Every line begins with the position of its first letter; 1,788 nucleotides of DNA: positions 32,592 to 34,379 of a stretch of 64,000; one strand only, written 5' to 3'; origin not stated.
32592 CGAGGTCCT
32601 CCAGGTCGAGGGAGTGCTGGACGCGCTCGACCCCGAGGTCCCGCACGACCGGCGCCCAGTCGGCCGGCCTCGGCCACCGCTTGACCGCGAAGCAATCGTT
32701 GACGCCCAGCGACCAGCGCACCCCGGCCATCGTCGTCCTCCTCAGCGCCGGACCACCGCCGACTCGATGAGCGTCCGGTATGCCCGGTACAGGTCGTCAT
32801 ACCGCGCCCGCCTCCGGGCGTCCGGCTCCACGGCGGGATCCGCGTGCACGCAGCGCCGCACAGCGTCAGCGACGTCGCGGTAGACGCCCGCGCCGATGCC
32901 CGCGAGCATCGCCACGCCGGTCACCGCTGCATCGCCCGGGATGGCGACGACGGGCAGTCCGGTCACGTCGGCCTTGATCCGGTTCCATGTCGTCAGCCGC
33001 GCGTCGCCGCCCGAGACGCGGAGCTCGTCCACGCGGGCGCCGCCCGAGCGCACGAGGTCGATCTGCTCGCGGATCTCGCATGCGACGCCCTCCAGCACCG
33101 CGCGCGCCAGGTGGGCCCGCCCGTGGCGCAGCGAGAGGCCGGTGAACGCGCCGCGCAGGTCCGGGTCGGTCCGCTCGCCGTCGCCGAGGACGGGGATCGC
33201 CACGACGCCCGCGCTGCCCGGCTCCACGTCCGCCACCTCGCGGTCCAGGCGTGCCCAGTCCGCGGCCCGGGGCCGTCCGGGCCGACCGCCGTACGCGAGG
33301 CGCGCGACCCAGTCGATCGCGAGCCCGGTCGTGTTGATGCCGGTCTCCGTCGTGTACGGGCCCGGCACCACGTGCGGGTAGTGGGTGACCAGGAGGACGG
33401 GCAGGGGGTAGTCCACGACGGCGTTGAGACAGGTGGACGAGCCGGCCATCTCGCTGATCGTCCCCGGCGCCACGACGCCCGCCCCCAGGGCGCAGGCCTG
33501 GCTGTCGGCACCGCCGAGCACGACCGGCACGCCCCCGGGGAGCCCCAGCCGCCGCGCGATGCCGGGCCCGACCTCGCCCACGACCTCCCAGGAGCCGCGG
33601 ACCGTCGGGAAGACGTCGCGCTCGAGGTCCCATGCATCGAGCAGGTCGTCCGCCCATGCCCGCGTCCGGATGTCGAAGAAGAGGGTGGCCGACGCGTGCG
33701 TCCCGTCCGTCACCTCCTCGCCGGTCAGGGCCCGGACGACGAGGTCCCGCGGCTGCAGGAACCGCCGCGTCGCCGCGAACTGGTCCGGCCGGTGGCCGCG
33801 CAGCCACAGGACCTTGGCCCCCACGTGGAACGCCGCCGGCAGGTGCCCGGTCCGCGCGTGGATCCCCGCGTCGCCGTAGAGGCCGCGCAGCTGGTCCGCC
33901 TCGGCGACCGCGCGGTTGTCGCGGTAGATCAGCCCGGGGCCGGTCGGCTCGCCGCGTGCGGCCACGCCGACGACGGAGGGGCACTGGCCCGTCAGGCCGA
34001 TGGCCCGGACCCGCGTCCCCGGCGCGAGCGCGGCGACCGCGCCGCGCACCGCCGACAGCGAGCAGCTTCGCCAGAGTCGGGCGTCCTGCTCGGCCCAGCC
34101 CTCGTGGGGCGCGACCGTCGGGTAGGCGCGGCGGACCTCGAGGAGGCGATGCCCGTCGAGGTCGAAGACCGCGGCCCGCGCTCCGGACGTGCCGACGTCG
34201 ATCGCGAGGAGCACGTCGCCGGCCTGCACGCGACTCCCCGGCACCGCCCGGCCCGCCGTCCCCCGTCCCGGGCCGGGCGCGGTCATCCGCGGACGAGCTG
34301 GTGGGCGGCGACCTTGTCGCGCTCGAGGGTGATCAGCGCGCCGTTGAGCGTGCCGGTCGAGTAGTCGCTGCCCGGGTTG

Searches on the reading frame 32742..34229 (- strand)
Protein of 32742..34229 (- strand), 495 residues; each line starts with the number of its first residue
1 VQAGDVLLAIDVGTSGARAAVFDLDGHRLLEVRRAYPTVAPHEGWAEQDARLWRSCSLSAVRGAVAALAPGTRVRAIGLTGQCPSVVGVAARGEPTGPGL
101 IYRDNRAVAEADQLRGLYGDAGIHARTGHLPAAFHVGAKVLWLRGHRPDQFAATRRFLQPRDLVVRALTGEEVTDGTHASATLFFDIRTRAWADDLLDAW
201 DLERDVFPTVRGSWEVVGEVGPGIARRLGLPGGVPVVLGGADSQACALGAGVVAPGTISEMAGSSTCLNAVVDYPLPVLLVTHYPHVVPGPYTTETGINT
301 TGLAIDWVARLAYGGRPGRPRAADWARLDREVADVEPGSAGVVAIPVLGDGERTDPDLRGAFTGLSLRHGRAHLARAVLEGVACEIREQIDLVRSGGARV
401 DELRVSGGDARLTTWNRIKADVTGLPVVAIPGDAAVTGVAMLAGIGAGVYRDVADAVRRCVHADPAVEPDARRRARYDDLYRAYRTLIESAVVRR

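Call 88: search_protein_families(library=pfam, proteins=[window:32742-34229:-], max_evalue=0.00001)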
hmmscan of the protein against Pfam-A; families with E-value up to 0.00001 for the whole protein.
window:32742-34229:- (495 aa): 2 families
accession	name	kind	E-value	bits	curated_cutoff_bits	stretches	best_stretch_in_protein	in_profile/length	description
PF00370.27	FGGY_N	-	1.5e-47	162.7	28.8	1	7-249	2-245/245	FGGY family of carbohydrate kinases, N-terminal domain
PF02782.22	FGGY_C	-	3.4e-25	89.4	27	1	262-446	5-197/198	FGGY family of carbohydrate kinases, C-terminal domain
